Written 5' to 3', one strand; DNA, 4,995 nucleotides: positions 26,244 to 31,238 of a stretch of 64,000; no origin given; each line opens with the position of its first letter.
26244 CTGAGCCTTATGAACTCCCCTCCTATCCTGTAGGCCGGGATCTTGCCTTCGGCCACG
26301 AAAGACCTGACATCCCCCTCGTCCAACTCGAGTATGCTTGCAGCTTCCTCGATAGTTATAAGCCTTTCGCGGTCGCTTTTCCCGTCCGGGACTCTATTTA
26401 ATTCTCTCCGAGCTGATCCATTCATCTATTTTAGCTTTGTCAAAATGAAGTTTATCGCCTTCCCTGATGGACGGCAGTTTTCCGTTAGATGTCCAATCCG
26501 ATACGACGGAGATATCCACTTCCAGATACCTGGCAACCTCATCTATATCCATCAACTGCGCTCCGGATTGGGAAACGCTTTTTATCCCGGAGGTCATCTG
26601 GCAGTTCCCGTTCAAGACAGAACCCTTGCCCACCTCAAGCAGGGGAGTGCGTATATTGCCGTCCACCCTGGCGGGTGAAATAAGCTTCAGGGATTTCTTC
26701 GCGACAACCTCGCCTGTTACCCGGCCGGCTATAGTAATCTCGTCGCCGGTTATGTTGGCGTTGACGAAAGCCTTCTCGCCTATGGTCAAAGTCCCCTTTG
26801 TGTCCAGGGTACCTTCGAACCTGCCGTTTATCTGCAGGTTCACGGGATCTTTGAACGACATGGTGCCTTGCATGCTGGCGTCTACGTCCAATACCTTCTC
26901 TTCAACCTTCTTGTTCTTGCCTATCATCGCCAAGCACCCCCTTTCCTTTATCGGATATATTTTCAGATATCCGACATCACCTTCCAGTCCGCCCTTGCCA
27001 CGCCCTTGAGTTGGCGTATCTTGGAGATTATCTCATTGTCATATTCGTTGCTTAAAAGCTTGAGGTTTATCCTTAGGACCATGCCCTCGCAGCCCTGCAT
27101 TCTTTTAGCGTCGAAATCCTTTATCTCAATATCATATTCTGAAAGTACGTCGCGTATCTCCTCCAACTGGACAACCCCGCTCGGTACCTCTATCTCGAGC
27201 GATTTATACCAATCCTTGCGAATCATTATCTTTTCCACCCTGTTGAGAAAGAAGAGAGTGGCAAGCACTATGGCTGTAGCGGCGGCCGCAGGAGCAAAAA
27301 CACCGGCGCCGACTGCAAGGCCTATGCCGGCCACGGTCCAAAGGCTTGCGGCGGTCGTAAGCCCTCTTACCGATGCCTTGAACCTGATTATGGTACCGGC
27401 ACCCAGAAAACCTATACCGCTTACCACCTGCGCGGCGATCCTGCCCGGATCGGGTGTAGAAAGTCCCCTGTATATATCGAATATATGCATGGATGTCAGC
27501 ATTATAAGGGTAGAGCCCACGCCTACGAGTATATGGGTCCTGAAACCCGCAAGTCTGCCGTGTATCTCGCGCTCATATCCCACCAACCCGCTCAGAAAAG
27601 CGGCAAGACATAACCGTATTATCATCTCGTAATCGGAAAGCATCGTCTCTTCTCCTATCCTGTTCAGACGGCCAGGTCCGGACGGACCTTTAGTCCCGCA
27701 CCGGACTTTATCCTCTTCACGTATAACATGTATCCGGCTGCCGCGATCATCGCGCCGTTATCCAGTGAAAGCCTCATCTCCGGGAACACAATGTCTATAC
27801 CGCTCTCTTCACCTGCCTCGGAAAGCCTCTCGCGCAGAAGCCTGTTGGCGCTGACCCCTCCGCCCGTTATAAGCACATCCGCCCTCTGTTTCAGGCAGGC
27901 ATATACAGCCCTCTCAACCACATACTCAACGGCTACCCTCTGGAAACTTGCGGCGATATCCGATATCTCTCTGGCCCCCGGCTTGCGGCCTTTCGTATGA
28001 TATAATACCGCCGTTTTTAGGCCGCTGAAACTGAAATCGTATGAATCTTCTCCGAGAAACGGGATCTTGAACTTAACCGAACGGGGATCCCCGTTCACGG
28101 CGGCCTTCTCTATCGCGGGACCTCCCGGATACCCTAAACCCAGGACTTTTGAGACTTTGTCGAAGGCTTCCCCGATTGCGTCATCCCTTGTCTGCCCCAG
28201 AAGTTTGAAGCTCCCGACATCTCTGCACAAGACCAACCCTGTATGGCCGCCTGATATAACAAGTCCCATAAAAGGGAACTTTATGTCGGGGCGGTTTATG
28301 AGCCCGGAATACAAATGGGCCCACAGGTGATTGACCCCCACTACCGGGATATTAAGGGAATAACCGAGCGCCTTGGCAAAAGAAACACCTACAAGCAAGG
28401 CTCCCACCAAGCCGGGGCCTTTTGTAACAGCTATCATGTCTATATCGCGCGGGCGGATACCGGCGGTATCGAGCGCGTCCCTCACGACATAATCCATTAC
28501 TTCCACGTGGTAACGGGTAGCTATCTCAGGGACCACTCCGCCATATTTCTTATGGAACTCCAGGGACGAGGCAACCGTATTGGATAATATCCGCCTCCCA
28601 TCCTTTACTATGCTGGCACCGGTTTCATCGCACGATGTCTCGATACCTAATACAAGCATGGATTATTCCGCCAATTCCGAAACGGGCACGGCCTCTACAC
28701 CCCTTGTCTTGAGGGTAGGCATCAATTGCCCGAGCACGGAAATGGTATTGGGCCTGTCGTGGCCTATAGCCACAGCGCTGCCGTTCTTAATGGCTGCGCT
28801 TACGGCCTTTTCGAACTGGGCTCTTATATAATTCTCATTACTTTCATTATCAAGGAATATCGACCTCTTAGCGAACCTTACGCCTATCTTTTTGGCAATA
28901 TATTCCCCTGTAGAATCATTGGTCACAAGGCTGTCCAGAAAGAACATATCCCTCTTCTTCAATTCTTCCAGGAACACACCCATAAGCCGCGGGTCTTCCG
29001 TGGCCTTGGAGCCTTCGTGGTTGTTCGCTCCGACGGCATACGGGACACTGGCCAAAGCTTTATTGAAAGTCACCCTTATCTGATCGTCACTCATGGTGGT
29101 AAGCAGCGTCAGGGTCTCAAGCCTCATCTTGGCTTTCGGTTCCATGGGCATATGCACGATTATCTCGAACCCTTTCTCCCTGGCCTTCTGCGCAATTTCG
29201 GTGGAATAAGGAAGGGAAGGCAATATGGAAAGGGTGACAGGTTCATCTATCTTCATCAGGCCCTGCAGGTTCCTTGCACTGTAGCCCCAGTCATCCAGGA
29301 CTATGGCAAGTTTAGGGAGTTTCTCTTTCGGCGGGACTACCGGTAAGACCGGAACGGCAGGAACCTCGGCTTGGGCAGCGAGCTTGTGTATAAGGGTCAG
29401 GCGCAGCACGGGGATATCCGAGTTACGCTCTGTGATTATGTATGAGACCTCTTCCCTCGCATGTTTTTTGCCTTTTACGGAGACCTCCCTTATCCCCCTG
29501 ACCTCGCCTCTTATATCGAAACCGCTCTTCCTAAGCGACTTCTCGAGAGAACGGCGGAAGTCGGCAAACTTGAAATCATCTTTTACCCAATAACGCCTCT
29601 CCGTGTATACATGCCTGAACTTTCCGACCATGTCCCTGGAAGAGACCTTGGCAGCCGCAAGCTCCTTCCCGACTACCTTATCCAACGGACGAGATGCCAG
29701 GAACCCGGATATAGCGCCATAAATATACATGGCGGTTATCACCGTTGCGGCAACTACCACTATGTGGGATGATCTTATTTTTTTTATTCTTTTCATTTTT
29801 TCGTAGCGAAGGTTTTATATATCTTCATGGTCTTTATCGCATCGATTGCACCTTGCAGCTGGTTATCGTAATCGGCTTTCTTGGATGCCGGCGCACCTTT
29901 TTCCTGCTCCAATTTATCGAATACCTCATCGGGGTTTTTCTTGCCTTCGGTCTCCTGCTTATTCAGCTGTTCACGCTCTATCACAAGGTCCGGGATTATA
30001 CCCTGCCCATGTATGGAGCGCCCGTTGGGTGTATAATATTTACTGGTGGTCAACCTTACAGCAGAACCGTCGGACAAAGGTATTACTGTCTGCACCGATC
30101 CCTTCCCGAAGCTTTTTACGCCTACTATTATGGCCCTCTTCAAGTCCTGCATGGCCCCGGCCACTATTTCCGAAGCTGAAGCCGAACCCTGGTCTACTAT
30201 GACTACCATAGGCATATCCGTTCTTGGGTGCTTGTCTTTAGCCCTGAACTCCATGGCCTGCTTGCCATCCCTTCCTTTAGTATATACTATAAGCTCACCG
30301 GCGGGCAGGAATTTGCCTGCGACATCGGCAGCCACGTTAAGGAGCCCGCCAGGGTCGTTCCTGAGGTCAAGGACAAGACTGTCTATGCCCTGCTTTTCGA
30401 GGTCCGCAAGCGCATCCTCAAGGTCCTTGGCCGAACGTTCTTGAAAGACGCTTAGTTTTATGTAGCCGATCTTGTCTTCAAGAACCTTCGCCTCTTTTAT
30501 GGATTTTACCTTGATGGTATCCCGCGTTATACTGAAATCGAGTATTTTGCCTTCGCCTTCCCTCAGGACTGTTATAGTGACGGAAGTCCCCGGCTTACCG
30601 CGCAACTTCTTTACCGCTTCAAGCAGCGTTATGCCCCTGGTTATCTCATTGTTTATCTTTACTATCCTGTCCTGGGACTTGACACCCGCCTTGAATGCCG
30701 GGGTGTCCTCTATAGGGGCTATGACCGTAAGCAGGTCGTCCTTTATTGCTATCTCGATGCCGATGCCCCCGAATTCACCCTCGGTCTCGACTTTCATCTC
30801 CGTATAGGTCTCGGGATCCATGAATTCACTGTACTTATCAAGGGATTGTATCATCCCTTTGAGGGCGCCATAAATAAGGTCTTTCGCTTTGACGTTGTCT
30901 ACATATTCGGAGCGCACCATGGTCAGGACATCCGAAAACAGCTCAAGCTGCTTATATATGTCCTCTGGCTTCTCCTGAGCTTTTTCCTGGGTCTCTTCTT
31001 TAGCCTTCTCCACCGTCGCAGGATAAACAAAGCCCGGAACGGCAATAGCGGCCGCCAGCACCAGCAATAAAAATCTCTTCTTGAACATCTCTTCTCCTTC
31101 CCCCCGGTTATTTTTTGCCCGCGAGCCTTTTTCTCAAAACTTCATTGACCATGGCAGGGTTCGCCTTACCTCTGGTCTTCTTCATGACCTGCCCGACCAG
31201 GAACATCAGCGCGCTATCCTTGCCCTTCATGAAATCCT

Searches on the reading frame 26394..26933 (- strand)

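Call 76: search_protein_families(library=pfam, proteins=[window:26394-26933:-], max_evalue=0.0001)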
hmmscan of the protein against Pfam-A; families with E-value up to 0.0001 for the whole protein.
window:26394-26933:- (179 aa): 2 families
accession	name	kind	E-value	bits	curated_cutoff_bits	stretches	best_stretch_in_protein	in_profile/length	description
PF04519.19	Bactofilin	-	2.1e-23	82.8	27.9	1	14-112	2-98/98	Polymer-forming cytoskeletal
PF12728.13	HTH_17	-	1.4e-08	35.3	27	1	127-175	1-49/51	Helix-turn-helix domain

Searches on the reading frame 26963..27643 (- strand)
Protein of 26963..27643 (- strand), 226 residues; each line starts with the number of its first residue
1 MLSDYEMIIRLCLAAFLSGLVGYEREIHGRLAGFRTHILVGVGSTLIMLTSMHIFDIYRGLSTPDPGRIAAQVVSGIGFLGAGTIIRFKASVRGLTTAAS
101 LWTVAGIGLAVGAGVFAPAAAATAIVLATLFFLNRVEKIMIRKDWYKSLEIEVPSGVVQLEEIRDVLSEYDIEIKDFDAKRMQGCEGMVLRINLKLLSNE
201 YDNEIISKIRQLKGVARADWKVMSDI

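Call 76: search_protein_families(library=pfam, proteins=[window:26963-27643:-], max_evalue=0.0001)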
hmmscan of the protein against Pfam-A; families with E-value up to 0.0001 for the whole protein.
window:26963-27643:- (226 aa): 1 family
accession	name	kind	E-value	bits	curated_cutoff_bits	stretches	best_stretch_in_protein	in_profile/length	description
PF02308.21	MgtC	-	4.2e-40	137.3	31.4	1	11-138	1-120/121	MgtC family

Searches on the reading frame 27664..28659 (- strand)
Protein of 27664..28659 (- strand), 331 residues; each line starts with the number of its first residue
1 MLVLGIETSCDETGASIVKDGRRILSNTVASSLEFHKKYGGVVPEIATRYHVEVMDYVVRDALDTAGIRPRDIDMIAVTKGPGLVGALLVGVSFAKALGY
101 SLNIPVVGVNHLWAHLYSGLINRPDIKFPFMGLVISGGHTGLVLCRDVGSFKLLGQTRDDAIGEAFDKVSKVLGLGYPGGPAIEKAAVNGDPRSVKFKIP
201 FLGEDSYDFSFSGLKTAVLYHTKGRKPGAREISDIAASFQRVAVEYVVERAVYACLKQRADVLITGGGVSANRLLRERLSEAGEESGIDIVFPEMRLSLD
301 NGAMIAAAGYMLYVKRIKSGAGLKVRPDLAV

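Call 76: search_protein_families(library=pfam, proteins=[window:27664-28659:-], max_evalue=0.0001)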
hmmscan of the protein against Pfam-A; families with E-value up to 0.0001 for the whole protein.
window:27664-28659:- (331 aa): 3 families
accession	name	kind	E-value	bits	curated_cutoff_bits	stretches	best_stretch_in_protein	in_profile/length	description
PF00814.31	TsaD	-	8.8e-91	304.7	24.8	1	24-306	2-263/264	tRNA N6-adenosine threonylcarbamoyltransferase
PF22521.2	HypF_C_2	-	9.3e-07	29.3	27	1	162-299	96-232/241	Carbamoyltransferase, Kae1-like Domain, second subdomain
PF02543.21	Carbam_trans_N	-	5.5e-05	23.2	24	0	215-308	254-345/346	Carbamoyltransferase N-terminus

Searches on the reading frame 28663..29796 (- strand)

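Call 76: search_protein_families(library=pfam, proteins=[window:28663-29796:-], max_evalue=0.0001)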
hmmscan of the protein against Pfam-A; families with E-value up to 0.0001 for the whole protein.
window:28663-29796:- (377 aa): 1 family
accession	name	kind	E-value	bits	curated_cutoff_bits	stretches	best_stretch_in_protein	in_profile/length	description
PF04748.18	Polysacc_deac_2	-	4e-74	248.7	27.5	1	165-375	1-211/212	Divergent polysaccharide deacetylase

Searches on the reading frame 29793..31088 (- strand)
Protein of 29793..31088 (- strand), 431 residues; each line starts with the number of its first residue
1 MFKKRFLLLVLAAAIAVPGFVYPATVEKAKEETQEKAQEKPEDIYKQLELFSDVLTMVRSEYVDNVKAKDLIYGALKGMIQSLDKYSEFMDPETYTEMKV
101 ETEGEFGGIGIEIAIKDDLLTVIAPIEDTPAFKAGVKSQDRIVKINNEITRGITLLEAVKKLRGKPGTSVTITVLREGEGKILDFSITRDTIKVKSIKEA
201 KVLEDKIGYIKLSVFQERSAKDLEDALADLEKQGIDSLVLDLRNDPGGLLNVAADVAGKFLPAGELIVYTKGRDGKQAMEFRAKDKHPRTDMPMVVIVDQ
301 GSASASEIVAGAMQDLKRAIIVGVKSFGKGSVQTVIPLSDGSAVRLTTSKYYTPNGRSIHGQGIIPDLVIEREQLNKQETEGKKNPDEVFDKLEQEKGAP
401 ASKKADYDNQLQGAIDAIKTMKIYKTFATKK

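Call 76: search_protein_families(library=pfam, proteins=[window:29793-31088:-], max_evalue=0.0001)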
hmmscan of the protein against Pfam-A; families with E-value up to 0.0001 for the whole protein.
window:29793-31088:- (431 aa): 5 families
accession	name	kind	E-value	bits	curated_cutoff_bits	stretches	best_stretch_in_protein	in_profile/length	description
PF03572.23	Peptidase_S41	-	1.6e-58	197.4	24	1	206-369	1-164/165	Peptidase family S41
PF22694.1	CtpB_N-like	-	5.5e-11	43.2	27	1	29-94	20-85/85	Activating protease CtpB N-terminal domain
PF13180.12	PDZ_2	-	7.9e-11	42.5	27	1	107-181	1-74/80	PDZ domain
PF17820.7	PDZ_6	-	7.9e-09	35.6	27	1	122-176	2-54/54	PDZ domain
PF00595.29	PDZ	-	3.1e-08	34.3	23.2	1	100-174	4-80/81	PDZ domain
